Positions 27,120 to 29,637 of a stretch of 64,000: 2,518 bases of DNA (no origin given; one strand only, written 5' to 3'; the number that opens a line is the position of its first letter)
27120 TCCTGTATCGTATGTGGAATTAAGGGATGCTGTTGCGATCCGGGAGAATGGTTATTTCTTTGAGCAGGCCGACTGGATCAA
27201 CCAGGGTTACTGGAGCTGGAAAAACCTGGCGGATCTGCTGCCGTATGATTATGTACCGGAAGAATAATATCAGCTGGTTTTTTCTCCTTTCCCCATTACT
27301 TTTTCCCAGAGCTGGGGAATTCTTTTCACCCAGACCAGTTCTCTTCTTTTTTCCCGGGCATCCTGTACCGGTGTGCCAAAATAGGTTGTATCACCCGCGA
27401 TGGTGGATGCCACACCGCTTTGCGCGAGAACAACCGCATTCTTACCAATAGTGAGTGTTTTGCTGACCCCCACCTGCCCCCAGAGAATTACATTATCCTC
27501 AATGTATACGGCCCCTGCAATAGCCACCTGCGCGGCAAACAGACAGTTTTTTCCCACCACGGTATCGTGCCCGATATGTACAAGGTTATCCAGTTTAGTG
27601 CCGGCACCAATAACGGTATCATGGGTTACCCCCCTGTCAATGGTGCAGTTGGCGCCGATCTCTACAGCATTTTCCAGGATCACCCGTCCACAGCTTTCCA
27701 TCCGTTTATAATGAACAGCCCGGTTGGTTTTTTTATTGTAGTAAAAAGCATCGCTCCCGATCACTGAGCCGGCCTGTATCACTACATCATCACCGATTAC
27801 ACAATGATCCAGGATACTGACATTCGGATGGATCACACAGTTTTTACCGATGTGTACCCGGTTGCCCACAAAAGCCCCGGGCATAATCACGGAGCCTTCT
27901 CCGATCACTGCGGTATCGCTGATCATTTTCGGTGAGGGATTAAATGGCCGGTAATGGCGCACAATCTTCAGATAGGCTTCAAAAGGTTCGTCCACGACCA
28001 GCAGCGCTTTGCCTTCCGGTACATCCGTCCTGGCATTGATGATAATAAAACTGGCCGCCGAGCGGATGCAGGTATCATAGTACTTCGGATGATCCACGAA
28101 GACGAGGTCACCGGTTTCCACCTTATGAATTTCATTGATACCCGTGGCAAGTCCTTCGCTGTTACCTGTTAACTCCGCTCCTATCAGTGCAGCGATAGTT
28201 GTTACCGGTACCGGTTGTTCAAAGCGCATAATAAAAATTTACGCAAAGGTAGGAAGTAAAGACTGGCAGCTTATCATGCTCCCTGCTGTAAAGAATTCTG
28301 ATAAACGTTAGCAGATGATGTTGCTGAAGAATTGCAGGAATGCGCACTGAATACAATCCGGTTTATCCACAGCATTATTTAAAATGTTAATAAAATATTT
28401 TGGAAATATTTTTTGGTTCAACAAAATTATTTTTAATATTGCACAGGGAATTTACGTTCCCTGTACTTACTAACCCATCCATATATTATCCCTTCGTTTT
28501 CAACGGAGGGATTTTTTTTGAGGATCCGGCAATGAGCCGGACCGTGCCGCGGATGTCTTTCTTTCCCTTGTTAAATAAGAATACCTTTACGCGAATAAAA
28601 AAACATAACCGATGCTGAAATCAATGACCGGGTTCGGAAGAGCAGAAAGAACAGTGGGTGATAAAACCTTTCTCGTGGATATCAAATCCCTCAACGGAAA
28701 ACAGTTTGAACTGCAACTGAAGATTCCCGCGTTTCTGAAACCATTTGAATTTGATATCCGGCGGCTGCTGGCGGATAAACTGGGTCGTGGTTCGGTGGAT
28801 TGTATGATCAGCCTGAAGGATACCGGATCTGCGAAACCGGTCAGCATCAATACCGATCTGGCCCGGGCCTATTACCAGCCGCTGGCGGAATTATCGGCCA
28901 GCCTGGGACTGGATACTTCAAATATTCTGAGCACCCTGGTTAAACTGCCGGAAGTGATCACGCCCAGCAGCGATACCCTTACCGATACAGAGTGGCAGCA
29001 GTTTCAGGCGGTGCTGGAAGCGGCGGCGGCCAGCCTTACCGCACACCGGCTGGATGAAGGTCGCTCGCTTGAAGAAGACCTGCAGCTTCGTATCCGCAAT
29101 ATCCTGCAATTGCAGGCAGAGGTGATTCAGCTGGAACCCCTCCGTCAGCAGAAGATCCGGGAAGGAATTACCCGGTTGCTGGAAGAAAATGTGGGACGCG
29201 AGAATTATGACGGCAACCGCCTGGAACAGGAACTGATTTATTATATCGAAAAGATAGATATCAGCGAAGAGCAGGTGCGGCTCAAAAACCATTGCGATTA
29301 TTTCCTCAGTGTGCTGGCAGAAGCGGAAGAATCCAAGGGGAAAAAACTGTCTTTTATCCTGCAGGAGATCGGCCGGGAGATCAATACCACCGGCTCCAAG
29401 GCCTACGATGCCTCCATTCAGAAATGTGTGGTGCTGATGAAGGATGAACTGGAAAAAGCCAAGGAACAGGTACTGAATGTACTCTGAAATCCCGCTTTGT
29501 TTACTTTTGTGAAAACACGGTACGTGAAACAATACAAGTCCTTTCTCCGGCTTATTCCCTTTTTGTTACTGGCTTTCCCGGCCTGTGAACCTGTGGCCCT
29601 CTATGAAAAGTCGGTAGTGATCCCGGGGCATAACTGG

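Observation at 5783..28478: Two distant candidate small RNAs are perfectly complementary over 15 nt (possible sRNA/sponge pair)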

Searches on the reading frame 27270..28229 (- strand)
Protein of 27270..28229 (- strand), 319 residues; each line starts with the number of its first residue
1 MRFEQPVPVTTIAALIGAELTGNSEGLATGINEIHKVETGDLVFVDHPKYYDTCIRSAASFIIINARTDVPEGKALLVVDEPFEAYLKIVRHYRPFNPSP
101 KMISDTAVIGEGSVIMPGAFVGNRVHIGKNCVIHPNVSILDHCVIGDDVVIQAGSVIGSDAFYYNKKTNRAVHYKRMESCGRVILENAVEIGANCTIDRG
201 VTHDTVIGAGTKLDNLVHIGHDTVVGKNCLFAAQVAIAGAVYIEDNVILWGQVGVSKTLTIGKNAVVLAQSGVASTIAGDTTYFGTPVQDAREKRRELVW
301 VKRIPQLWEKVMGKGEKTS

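Call 63: search_protein_families(library=pfam, proteins=[window:27270-28229:-], max_evalue=0.01)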
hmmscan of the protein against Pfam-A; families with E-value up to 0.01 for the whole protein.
window:27270-28229:- (319 aa): 7 families
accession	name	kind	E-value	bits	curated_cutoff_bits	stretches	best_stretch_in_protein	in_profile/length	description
PF00132.30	Hexapep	-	4.6e-27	93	27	3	125-158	2-35/36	Bacterial transferase hexapeptide (six repeats)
PF25084.1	LbH_EIF2B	-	2.1e-12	47.4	54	2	186-273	7-87/105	EIF2B subunit epsilon LbH domain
PF04613.19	LpxD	-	3.8e-10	39.9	30.8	1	29-91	5-69/70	UDP-3-O-[3-hydroxymyristoyl] glucosamine N-acyltransferase, LpxD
PF21711.3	DCTN5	-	1.3e-07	31.9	40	1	77-158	67-141/182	Dynactin subunit 5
PF25087.1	GMPPB_C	-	2.4e-05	24.4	39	0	120-166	6-52/110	GMPPB C-terminal domain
PF14602.12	Hexapep_2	-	0.00015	21.8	27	0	121-158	4-33/34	Hexapeptide repeat of succinyl-transferase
PF24894.1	Hexapep_GlmU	-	0.00019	21.9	23.3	1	111-149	50-87/104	GlmU-like, C-terminal hexapeptide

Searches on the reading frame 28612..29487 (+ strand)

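Call 63: search_protein_families(library=pfam, proteins=[window:28612-29487:+], max_evalue=0.01)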
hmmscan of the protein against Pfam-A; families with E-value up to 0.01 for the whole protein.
window:28612-29487:+ (291 aa): 2 families
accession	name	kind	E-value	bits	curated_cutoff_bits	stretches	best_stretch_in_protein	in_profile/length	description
PF03755.18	YicC-like_N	-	3.9e-38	131.7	25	1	2-154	1-155/156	Endoribonuclease YicC-like, N-terminal region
PF08340.16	YicC-like_C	-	3.1e-35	121.3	27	1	174-290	4-119/120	Endoribonuclease YicC-like, C-terminal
